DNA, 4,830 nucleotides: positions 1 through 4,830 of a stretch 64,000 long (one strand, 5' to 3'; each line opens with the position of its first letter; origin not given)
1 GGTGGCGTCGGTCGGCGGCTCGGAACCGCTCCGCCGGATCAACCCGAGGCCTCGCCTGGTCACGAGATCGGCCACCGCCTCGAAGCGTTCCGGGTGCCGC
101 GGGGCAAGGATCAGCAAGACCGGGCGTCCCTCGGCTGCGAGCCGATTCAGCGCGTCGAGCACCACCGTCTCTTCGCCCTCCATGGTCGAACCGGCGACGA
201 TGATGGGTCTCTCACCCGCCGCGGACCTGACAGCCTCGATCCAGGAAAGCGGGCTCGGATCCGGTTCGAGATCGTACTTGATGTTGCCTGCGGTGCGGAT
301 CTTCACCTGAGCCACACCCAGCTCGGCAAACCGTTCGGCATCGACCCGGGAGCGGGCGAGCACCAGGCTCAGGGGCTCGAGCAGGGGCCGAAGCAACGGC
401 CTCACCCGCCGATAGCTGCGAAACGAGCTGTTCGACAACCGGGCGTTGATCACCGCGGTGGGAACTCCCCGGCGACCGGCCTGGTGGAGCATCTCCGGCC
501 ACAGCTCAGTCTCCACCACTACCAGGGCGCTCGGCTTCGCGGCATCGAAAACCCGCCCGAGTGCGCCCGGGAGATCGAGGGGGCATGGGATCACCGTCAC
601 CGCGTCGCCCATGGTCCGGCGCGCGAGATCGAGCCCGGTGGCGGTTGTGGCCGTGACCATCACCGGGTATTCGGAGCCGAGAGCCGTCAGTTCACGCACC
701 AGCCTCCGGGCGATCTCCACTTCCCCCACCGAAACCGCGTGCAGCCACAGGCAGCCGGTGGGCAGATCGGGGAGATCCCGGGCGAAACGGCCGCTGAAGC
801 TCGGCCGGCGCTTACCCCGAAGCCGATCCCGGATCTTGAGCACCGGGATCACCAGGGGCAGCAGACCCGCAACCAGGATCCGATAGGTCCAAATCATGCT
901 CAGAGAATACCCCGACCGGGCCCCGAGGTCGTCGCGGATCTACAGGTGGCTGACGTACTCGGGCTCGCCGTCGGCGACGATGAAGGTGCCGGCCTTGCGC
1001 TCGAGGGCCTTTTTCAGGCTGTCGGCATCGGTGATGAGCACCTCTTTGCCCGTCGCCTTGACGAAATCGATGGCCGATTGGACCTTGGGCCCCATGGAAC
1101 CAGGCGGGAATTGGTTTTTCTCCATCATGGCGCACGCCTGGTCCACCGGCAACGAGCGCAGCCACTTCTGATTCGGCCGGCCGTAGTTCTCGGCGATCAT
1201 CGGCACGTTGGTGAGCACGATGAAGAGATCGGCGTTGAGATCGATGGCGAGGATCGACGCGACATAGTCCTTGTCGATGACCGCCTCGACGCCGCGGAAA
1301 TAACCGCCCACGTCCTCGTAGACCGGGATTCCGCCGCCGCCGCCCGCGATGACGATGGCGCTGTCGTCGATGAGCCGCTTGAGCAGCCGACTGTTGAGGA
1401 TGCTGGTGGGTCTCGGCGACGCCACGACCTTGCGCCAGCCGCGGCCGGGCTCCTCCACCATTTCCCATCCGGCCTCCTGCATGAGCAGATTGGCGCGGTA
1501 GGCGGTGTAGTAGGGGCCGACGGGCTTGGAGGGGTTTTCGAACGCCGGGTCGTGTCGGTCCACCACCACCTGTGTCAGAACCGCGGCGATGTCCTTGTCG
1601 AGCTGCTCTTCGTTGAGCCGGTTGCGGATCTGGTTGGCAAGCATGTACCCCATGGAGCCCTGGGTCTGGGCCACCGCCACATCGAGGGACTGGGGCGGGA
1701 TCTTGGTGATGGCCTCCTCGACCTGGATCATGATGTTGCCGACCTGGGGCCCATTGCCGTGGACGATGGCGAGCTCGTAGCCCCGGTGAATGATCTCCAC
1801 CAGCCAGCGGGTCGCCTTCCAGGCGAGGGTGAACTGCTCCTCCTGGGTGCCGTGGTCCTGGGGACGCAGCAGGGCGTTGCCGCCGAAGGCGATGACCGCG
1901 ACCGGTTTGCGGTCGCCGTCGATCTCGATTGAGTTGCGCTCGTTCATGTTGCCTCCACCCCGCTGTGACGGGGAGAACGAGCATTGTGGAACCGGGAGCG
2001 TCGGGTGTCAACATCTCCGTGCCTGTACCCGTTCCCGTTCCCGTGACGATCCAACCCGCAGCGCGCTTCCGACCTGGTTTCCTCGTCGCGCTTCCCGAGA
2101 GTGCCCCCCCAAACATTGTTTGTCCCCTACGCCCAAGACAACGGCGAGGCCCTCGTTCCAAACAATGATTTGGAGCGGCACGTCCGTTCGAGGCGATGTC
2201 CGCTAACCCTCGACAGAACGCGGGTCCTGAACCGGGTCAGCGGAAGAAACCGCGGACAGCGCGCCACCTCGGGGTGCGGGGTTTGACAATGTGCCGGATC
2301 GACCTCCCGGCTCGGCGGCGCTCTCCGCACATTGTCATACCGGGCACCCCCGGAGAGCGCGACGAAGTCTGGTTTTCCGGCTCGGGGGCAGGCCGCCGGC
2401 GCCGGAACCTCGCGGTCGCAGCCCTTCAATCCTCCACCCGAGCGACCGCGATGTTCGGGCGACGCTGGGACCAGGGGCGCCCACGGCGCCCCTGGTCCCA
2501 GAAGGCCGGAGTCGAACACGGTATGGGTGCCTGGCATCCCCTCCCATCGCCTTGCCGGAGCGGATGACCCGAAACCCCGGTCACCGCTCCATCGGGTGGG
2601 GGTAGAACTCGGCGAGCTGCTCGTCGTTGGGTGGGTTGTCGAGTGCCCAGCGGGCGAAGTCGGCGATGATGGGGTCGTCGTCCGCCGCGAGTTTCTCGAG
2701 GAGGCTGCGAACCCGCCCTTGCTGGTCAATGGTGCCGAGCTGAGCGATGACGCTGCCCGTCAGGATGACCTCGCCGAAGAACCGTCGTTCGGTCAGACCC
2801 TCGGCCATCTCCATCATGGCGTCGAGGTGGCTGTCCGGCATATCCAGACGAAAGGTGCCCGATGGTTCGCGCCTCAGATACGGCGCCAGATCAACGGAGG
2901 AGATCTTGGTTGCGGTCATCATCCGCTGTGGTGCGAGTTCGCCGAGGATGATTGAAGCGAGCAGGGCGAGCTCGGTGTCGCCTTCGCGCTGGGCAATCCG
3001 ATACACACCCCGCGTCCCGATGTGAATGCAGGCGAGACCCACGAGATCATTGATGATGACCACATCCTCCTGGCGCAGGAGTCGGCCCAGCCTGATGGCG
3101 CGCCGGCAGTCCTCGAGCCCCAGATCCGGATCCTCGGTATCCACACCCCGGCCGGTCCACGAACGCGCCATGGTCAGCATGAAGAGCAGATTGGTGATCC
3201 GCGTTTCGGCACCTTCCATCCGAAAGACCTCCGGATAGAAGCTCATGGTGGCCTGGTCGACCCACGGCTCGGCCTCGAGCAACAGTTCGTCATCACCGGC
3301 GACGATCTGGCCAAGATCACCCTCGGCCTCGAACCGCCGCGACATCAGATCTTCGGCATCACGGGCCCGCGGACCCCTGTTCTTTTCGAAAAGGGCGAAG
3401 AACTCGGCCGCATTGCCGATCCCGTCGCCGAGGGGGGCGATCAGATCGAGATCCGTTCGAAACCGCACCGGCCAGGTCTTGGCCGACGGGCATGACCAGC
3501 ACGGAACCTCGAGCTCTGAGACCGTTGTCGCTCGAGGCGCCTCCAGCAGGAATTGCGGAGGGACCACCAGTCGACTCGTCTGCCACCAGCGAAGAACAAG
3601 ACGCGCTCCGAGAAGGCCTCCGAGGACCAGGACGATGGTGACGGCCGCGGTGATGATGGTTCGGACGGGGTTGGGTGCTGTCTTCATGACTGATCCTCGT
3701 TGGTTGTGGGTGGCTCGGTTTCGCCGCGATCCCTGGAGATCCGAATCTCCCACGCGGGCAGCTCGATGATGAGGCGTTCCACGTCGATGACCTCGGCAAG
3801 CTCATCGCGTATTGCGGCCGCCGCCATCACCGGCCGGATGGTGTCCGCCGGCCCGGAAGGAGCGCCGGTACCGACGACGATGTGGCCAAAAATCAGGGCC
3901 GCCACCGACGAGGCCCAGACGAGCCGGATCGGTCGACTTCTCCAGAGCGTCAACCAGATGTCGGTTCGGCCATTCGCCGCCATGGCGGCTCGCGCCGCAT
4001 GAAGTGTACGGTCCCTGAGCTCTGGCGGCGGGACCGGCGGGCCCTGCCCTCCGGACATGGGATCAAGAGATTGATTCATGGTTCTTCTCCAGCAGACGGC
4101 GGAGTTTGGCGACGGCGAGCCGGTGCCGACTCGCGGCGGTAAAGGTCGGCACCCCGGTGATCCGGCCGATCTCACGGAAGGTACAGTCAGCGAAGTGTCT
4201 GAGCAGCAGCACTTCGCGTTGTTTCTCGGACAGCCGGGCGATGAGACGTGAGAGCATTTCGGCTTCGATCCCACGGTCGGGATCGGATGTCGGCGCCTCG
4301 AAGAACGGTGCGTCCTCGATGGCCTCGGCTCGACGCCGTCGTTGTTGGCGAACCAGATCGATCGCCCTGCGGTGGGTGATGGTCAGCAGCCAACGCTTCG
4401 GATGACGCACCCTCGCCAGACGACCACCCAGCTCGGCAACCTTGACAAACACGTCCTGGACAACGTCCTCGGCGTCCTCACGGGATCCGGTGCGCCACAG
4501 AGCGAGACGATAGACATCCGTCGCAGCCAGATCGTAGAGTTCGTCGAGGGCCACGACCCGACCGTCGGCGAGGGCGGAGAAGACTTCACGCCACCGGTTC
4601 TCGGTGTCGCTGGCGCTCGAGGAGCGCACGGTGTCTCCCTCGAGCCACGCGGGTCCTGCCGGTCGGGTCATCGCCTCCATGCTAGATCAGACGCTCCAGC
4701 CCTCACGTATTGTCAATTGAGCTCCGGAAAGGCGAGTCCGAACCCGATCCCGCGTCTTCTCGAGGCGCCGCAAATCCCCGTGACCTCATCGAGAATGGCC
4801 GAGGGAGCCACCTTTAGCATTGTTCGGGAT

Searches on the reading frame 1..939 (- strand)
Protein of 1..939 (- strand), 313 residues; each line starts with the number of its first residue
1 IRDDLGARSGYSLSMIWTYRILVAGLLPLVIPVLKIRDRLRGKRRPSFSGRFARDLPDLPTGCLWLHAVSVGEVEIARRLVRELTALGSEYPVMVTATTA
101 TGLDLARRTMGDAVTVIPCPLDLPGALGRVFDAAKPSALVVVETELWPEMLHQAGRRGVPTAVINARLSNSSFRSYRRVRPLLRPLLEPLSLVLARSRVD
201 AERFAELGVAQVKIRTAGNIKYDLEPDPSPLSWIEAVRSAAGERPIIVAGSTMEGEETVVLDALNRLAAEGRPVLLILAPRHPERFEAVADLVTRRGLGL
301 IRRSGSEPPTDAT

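Call 54: search_protein_families(library=pfam, proteins=[window:1-939:-], max_evalue=0.00001)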
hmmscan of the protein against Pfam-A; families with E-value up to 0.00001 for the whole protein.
window:1-939:- (313 aa): 1 family
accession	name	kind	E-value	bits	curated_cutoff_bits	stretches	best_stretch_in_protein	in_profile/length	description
PF04413.22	Glycos_transf_N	-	1.8e-56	190.9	23.9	1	58-223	13-178/179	3-Deoxy-D-manno-octulosonic-acid transferase (kdotransferase)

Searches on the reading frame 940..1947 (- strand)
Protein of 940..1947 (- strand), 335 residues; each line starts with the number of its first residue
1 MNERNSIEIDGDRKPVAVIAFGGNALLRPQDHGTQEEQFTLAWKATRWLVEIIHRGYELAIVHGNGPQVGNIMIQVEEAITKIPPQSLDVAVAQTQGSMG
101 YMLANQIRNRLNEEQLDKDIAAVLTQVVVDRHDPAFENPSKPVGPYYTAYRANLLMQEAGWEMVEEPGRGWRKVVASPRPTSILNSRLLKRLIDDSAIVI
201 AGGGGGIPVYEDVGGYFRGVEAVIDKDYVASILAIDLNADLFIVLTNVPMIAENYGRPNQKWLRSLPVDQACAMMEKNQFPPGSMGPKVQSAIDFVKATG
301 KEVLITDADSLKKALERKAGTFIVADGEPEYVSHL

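Call 28: search_protein_families(library=pfam, proteins=[window:940-1947:-], max_evalue=0.001)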
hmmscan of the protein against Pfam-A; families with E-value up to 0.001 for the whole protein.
window:940-1947:- (335 aa): 1 family
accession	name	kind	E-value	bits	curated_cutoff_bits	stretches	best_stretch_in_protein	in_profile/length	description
PF00696.33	AA_kinase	-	7.8e-23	81.9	24.9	1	16-307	2-234/234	Amino acid kinase family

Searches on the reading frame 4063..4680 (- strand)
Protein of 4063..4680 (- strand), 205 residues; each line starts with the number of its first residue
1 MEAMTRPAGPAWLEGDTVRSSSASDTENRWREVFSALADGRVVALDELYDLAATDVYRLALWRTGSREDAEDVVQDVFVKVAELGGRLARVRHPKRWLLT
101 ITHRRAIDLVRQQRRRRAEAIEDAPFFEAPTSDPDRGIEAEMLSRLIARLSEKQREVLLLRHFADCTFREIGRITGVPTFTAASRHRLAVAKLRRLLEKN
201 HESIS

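Call 28: search_protein_families(library=pfam, proteins=[window:4063-4680:-], max_evalue=0.001)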
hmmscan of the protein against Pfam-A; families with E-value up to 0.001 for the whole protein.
window:4063-4680:- (205 aa): 3 families
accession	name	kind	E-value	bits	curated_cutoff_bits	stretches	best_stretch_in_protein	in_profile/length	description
PF04542.20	Sigma70_r2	-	5.6e-13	48.9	24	1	51-116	4-71/71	Sigma-70 region 2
PF08281.18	Sigma70_r4_2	-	1.4e-10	41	25.7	1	141-193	2-54/54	Sigma-70, region 4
PF04545.22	Sigma70_r4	-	4.1e-10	39.4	24.1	1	147-194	2-49/50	Sigma-70, region 4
